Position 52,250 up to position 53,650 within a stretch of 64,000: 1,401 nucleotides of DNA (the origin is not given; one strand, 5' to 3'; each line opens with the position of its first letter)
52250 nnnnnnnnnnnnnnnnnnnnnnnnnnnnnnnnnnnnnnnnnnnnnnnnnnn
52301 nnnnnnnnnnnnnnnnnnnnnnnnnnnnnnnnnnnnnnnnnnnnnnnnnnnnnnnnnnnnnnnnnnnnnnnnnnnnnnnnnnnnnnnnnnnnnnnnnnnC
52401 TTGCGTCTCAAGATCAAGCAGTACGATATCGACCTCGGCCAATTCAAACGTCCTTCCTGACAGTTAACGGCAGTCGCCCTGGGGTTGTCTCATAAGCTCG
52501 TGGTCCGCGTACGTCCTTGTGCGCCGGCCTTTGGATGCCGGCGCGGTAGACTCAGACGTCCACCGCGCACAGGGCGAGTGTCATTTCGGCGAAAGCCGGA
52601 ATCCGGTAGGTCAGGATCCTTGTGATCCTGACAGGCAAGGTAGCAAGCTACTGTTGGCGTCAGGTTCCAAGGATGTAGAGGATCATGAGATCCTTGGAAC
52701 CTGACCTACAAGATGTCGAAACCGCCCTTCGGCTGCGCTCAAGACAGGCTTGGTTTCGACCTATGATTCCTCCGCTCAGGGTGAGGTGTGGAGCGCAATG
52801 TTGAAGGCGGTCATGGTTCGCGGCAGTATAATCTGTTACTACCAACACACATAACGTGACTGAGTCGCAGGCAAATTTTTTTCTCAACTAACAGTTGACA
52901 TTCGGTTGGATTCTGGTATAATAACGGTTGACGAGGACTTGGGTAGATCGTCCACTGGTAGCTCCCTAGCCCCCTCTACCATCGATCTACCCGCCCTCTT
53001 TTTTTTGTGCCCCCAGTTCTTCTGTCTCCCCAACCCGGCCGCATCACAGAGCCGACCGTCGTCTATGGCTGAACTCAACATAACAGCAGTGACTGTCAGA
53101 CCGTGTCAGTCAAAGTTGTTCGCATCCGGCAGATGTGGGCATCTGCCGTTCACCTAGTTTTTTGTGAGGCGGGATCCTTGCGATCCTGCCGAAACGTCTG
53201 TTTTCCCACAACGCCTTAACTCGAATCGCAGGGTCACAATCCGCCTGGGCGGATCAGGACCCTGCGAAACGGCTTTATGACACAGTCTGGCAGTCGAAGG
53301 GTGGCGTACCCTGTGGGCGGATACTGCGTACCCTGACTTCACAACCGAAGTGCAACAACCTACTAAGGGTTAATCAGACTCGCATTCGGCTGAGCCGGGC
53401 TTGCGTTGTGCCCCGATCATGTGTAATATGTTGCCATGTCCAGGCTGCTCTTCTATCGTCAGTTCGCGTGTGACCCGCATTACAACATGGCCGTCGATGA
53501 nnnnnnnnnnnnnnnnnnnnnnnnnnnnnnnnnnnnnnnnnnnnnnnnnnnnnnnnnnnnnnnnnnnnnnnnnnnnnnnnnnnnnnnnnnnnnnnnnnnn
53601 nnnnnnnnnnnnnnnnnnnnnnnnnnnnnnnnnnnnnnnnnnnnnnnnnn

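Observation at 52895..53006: Orphan near-consensus promoter driving only a long hairpin with a C-rich loop and a U8 tail: candidate small RNA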

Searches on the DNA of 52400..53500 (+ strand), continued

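Call 62: search_dna_similar(query=window:52877-53020:+, collection=phages, mode=distant, max_evalue=0.01, max_rows=5)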
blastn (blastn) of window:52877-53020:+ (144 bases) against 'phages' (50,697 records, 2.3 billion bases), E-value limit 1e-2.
No match.

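Call 72: search_rna_families(source=window, start=52920, end=53015, threshold=evalue, max_evalue=10, show_alignments=3)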
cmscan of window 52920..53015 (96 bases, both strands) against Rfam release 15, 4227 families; matches with E-value up to 10: 3.
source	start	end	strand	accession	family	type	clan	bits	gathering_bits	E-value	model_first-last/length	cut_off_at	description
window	52931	53000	-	RF03372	mir-5918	Gene; miRNA;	-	14.4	69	2.1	1-85/85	no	mir-5918 microRNA precursor family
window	52930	53005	+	RF03873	mir-3192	Gene; miRNA;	-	13.7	80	2.5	1-77/77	no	mir-3192 microRNA precursor family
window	52940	52993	-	RF03607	mir-9447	Gene; miRNA;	-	13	67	3.8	1-68/68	no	mir-9447 microRNA precursor family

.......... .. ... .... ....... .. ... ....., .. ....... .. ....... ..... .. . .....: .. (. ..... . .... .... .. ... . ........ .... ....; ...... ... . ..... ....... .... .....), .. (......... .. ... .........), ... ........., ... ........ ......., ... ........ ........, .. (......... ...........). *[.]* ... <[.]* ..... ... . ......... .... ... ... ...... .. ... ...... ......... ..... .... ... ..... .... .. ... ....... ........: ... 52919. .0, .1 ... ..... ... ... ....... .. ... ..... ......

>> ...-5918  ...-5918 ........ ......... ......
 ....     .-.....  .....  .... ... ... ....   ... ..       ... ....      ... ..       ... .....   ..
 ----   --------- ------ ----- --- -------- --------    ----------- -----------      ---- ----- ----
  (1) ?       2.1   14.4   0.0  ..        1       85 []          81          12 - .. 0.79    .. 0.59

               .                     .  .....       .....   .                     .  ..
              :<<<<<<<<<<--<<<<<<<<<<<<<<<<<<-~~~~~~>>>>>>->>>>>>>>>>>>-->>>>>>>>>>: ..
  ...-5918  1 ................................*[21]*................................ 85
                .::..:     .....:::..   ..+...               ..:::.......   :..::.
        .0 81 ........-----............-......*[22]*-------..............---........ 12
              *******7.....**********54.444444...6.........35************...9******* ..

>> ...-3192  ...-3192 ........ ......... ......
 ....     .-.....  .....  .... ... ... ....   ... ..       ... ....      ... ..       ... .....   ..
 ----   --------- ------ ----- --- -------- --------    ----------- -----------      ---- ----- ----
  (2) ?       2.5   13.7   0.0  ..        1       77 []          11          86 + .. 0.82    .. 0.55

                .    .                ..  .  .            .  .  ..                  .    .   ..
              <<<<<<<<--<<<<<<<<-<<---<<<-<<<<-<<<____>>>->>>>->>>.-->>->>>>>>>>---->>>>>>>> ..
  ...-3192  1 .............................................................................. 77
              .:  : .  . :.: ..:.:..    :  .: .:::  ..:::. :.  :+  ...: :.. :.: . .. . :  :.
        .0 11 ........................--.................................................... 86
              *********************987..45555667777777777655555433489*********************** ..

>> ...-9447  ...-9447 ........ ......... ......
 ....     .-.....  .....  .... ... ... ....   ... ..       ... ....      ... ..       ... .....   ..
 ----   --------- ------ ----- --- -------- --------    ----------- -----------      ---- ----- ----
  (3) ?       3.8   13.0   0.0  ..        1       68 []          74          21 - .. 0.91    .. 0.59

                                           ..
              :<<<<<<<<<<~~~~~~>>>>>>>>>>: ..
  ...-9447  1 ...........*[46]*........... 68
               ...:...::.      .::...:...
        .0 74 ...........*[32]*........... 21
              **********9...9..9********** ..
